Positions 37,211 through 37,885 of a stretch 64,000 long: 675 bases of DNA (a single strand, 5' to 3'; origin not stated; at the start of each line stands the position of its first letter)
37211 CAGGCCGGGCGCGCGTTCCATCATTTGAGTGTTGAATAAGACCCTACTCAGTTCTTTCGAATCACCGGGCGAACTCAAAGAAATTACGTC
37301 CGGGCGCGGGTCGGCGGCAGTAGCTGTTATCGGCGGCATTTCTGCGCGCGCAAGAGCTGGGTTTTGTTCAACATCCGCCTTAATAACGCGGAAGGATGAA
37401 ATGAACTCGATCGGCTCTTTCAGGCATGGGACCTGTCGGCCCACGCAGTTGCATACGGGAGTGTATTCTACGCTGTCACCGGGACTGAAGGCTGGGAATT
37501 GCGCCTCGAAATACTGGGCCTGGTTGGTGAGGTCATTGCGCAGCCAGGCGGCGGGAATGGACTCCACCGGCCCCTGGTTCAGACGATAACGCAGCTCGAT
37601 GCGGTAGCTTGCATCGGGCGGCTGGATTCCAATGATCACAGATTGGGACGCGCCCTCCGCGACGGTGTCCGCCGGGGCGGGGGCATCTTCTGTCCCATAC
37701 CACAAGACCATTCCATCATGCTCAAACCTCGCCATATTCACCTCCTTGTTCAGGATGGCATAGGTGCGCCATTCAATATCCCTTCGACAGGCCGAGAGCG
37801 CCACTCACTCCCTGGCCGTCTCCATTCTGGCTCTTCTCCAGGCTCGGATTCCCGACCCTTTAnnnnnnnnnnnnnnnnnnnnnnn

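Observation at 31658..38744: Encapsulin shell gene in a two-gene operon with an uncharacterised cytoplasmic protein of about 2,025 aa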

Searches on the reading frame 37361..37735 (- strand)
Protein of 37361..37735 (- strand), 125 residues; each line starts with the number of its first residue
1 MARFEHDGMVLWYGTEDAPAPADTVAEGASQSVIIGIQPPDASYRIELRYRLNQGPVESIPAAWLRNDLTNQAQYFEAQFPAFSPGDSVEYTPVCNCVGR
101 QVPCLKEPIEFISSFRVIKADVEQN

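Call 66: find_homologous_proteins(query=A5, max_evalue=0.01)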
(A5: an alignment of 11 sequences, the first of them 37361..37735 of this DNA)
Query A5 (11 sequences) (125 aa, profile of the alignment): 44 proteins with E <= 0.01 among 543 candidates.
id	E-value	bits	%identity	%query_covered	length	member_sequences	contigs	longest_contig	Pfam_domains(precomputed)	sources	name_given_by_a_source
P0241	1.5e-51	191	88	100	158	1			-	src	-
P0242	3.0e-51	190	47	94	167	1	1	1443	-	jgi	jgi:hypothetical protein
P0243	1.3e-50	188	57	98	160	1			-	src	-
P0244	3.8e-50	187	50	94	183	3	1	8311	-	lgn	-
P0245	5.7e-50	186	53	93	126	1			-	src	-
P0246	2.4e-49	184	51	97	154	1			-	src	-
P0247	3.0e-49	184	55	97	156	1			-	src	-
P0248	4.5e-48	180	57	92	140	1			-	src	-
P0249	6.1e-48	180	52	97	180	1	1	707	-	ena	-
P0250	1.2e-47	179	53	93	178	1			-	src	-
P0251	4.6e-47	177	51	94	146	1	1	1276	-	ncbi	-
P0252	1.4e-46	175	50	97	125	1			-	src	-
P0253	8.0e-45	170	52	95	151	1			-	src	-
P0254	3.6e-44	167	49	98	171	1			-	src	-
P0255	2.4e-43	165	51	98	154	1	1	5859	-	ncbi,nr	ncbi:MAG: hypothetical protein QNJ54_36660, partial [Prochloraceae cyanobacterium]|nr:hypothetical p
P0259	9.2e-42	160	52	91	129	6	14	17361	-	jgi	jgi:hypothetical protein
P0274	1.8e-27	114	33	82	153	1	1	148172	-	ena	-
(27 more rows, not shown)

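Call 67: find_encoding_contigs(protein=P0274, flank=9000, max_places=1)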
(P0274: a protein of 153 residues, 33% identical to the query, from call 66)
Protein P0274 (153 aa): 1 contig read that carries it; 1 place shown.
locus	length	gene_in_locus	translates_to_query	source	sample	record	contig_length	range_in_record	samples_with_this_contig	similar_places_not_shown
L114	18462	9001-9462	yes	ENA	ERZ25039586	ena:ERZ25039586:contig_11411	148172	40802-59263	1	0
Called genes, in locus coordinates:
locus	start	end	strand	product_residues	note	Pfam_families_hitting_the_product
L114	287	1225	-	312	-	PF20434:BD-FAE, PF07859:Abhydrolase_3, PF00326:Peptidase_S9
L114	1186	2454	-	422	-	-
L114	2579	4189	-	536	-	PF25183:OMP_b-brl_4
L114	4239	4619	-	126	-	-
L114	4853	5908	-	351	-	PF13620:CarboxypepD_reg, PF13715:CarbopepD_reg_2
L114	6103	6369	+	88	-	-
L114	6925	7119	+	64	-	-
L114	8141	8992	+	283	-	PF04454:Linocin_M18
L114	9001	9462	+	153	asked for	-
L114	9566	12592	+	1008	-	-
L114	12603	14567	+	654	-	-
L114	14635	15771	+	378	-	-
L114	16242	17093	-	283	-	PF08843:AbiEii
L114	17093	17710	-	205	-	PF13338:AbiEi_4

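Call 68: find_encoding_contigs(protein=P0259, flank=9000, max_places=2)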
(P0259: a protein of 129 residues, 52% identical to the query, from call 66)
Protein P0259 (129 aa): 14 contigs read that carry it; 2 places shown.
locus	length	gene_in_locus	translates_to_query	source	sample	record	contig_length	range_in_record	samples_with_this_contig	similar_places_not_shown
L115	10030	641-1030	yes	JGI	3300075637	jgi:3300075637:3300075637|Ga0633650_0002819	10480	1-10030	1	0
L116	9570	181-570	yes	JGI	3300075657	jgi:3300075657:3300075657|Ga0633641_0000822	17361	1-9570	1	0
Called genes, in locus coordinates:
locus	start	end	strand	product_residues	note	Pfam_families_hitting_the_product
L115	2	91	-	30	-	?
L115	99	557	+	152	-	PF04454:Linocin_M18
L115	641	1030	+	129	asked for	-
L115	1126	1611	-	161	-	-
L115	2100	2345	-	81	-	-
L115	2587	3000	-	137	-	PF24108:DUF7383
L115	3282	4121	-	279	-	PF00106:adh_short, PF08643:DUF1776 (faint), PF08659:KR, PF13561:adh_short_C2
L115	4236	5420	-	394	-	PF08100:Dimerisation, PF00891:Methyltransf_2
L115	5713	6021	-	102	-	-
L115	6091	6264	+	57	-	-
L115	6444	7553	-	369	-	PF07452:CHRD, PF00775:Dioxygenase_C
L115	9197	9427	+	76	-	PF07366:SnoaL, PF12680:SnoaL_2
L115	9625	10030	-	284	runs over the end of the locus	?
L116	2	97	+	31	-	?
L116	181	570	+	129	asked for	-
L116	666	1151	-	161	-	-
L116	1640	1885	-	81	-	-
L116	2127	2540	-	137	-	PF24108:DUF7383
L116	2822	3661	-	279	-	PF00106:adh_short, PF08643:DUF1776 (faint), PF08659:KR, PF13561:adh_short_C2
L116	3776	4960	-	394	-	PF08100:Dimerisation, PF00891:Methyltransf_2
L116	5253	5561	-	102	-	-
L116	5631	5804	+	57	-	-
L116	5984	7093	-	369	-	PF07452:CHRD, PF00775:Dioxygenase_C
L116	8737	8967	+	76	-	PF07366:SnoaL, PF12680:SnoaL_2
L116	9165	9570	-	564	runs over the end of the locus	PF13091:PLDc_2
